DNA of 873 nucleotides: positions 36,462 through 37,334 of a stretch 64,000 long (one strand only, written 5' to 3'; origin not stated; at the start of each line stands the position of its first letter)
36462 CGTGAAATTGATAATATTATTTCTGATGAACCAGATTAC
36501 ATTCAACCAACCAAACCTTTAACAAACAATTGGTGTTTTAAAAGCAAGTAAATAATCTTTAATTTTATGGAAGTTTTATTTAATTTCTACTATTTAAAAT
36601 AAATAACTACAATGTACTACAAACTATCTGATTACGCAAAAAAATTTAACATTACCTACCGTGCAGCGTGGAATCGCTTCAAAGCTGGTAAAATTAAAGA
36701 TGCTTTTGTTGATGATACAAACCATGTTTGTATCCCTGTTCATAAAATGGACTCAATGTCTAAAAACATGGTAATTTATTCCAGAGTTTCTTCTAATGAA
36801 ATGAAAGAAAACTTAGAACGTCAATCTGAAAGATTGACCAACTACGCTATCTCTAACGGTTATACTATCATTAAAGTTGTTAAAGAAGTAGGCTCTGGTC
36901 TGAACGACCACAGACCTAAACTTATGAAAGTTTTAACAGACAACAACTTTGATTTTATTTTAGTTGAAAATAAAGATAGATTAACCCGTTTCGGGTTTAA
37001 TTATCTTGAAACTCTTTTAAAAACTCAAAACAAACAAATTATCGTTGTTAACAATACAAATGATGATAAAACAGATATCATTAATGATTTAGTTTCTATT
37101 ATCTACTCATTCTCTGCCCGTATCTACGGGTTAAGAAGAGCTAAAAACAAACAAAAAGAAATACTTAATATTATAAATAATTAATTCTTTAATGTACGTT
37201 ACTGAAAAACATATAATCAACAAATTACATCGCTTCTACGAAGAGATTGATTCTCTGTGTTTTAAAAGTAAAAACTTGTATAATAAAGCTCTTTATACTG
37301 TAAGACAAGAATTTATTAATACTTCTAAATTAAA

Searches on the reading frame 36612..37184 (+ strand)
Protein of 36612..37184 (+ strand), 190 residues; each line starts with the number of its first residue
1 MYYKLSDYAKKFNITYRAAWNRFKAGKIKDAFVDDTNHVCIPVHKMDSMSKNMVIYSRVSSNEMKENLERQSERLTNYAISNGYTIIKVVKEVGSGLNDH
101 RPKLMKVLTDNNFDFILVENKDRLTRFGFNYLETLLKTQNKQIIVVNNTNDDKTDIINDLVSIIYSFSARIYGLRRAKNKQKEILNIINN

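Call 8: search_protein_families(library=pfam, proteins=[window:36612-37184:+], max_evalue=0.01)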
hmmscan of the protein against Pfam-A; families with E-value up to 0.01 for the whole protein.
window:36612-37184:+ (190 aa): 2 families
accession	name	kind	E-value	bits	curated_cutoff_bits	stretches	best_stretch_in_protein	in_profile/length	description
PF00239.26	Resolvase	-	4.4e-18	66.2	23.3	1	54-175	2-131/145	Resolvase, N terminal domain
PF00521.26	DNA_topoisoIV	-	0.002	17.5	31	1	60-156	326-423/432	DNA gyrase/topoisomerase IV, subunit A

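Call 35: find_encoding_contigs(protein=window:36612-37184:+, flank=6000, max_places=10)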
Protein window:36612-37184:+ (190 aa): 3 contigs read that carry it; 3 places shown.
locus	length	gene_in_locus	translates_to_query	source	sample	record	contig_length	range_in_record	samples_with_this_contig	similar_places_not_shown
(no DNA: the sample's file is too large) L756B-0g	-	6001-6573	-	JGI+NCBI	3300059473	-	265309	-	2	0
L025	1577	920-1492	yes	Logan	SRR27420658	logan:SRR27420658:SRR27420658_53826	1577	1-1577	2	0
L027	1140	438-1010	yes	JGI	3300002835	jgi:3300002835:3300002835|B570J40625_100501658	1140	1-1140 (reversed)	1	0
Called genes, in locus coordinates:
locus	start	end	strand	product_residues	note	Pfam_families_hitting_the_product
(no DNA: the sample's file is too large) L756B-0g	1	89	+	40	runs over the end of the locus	-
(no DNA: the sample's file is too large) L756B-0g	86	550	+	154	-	-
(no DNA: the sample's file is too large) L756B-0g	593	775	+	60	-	-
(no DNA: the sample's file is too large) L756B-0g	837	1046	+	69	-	-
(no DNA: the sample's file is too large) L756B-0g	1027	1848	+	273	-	PF01145:Band_7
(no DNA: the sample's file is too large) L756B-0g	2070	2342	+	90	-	-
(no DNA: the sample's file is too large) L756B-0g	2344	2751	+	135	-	-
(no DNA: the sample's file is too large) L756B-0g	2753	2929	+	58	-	-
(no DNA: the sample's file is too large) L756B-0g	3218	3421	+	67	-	-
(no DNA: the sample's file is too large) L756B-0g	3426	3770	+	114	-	-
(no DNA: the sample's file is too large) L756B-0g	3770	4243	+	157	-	-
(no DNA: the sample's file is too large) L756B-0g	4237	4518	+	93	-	-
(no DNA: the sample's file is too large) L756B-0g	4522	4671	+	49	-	-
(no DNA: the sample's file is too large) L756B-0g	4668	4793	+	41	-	-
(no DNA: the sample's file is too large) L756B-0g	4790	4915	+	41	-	-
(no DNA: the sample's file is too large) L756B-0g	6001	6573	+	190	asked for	PF00239:Resolvase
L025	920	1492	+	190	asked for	PF00239:Resolvase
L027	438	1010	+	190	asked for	PF00239:Resolvase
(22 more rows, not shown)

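Call 48: search_protein_families(library=ncbifam, proteins=[window:36612-37184:+], max_evalue=0.001)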
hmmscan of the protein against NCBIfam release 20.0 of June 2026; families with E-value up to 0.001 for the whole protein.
window:36612-37184:+ (190 aa): 3 families
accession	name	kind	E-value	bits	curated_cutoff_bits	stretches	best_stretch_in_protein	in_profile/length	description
NF033518.0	transpos_IS607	equivalog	7.4e-50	169.1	110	1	7-180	2-187/187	IS607 family transposase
NF049883.1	resolv_YneB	equivalog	1.5e-11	44.1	175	1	53-174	2-133/211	YneB family resolvase-like protein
NF009949.0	PRK13413.1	equivalog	0.00021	21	272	1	55-168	4-115/203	master DNA invertase Mpi family serine-type recombinase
